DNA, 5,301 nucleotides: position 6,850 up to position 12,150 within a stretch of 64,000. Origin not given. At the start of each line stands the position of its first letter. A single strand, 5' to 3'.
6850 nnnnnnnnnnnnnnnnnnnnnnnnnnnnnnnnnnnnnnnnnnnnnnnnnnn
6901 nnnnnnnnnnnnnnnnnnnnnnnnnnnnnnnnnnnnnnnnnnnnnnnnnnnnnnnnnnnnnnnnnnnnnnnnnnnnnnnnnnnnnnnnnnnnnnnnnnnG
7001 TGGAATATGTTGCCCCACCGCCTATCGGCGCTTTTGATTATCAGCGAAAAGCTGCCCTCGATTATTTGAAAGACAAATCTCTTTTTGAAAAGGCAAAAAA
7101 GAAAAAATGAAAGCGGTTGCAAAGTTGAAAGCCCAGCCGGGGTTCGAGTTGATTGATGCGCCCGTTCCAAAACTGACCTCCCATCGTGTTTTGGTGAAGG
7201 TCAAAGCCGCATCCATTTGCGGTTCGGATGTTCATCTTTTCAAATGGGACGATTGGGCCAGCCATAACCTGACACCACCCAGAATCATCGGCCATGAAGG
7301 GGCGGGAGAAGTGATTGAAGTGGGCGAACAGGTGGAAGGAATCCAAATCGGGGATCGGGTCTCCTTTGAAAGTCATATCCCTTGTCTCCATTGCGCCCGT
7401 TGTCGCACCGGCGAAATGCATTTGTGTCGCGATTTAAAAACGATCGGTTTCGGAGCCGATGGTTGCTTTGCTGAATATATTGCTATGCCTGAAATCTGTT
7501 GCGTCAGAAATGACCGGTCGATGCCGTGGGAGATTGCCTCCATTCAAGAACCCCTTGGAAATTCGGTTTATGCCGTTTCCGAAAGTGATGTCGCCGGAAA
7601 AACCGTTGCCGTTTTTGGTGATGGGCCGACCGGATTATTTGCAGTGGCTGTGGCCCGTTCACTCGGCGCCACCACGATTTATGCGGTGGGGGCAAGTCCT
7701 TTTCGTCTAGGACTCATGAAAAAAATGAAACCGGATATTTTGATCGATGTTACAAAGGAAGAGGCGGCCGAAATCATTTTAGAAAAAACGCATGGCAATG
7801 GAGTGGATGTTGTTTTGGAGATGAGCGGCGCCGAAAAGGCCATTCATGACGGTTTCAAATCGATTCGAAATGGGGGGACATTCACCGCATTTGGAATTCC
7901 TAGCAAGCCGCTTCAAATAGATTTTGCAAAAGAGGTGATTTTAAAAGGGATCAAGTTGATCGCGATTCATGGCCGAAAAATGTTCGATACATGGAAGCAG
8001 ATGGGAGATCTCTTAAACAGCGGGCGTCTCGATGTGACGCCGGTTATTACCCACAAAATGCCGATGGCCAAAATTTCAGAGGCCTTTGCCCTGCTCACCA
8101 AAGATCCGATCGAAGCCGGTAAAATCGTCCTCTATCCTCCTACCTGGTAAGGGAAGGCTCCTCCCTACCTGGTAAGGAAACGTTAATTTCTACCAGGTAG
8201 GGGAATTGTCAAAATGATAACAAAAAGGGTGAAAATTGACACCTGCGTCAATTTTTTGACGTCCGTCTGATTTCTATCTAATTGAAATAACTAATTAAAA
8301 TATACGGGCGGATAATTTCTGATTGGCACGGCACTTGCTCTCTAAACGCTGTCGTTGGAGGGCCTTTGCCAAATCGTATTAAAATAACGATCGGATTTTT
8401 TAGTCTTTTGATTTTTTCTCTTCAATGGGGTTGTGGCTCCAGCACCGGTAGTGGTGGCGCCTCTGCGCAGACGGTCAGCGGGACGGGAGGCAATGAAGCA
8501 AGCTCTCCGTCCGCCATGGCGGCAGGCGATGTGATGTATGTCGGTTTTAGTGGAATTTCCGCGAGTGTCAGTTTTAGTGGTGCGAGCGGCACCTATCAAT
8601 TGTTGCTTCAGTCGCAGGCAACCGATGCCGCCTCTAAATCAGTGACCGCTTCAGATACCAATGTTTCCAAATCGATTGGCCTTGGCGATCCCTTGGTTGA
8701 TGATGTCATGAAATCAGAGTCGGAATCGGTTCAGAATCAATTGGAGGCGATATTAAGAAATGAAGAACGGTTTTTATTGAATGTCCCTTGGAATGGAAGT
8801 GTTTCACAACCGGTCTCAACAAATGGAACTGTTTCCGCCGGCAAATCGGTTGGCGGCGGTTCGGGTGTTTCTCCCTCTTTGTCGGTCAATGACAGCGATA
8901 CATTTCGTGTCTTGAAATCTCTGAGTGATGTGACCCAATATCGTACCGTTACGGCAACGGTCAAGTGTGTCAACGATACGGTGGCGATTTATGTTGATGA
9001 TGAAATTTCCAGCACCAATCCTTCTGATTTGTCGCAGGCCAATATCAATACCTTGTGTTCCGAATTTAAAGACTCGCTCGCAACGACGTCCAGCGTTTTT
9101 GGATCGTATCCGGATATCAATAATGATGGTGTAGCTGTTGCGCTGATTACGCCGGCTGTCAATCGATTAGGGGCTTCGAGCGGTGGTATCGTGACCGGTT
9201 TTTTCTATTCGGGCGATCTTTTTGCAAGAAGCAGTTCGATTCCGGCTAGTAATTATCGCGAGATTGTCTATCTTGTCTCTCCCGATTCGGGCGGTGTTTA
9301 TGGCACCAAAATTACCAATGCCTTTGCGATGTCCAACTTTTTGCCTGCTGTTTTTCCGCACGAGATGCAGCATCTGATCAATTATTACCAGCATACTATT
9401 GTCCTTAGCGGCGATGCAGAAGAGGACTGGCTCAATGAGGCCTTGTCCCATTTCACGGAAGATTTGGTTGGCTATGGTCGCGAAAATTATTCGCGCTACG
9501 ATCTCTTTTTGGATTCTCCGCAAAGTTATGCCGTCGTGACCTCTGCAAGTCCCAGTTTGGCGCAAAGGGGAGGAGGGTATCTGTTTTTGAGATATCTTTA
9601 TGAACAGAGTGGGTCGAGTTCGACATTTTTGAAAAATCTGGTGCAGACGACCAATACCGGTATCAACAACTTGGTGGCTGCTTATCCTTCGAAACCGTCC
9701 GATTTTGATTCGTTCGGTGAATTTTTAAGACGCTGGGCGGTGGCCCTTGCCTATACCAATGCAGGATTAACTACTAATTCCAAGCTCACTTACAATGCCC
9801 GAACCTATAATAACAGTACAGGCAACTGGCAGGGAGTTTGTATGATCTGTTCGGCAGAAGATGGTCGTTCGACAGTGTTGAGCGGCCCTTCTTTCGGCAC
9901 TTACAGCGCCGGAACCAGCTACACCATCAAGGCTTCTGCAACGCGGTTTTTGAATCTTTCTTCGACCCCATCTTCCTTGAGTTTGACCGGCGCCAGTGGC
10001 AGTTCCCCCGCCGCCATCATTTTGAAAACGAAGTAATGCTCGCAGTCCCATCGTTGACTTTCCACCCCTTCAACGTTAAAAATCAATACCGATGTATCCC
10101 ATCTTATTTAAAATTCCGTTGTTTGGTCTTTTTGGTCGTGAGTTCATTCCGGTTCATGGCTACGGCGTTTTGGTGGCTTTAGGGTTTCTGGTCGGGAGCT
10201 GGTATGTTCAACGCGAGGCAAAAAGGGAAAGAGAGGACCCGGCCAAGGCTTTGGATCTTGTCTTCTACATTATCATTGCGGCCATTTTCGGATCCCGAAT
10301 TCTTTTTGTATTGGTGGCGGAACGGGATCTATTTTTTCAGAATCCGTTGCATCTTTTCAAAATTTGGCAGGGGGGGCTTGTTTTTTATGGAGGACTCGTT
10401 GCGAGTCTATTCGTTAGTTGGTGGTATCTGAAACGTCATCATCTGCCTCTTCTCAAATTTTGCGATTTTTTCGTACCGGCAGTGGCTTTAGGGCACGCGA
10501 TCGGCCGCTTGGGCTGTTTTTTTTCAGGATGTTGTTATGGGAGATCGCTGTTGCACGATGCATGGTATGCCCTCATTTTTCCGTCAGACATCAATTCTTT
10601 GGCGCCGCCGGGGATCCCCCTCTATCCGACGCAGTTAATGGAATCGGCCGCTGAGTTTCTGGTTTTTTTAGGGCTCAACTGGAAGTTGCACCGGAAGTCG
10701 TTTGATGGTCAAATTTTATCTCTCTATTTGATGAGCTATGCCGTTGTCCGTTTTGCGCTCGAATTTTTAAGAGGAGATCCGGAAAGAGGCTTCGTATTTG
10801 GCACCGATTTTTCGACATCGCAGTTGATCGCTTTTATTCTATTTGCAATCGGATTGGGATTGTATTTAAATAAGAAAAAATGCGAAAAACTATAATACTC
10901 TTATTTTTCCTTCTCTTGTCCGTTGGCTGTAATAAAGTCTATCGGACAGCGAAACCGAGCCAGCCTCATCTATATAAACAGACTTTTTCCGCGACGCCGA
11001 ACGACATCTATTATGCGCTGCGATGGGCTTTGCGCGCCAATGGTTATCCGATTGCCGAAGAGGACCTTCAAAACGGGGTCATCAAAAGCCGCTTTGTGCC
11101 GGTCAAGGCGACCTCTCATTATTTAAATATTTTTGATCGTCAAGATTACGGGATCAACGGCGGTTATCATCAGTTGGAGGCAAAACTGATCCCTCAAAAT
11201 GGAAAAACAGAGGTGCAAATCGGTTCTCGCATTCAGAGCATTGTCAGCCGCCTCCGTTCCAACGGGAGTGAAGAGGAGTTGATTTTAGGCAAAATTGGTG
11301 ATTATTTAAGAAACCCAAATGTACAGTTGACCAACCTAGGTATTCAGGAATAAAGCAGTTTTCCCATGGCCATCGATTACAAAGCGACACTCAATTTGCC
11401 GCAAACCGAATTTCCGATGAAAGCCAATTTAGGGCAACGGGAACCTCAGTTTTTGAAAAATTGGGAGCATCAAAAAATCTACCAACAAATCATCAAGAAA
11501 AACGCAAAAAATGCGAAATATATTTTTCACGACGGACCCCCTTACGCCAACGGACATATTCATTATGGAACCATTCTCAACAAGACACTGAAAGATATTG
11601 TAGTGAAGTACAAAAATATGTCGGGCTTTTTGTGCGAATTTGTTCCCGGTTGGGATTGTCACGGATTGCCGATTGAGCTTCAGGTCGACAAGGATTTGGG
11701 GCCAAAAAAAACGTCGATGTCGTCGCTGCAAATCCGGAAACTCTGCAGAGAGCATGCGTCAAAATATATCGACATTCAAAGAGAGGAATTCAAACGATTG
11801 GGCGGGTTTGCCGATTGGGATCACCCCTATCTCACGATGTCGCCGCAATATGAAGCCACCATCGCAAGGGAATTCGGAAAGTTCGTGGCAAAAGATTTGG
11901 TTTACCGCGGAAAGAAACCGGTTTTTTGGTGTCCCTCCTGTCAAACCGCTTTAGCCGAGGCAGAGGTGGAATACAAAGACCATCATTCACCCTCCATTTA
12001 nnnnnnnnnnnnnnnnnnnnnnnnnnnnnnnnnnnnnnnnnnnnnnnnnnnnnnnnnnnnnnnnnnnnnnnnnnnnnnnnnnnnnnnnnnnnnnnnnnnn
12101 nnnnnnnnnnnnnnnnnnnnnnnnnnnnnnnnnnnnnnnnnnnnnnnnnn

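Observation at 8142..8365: Textbook sigma-54 promoter with a multi-element upstream control region in front of an HExxH secreted lipoprotein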

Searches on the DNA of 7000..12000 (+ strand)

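Call 11: search_dna_similar(query=window:7000-12000:+, collection=plasmids, mode=near, max_rows=5)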
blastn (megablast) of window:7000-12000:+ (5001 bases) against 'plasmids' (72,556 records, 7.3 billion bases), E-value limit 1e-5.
No match.

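Call 62: search_rna_families(source=window, start=7900, end=8600, threshold=evalue, max_evalue=1)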
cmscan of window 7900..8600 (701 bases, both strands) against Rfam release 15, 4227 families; matches with E-value up to 1: 2.
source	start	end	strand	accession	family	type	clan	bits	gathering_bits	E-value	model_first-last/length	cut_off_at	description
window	7903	7970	-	RF02629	RmaA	Gene; sRNA;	-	20.3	57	0.64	1-113/113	no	Regulator of motility and amylovoran A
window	8119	8146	-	RF03001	leuA-Halobacteria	Cis-reg;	-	19.1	47.9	0.2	1-53/53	no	leuA-Halobacteria RNA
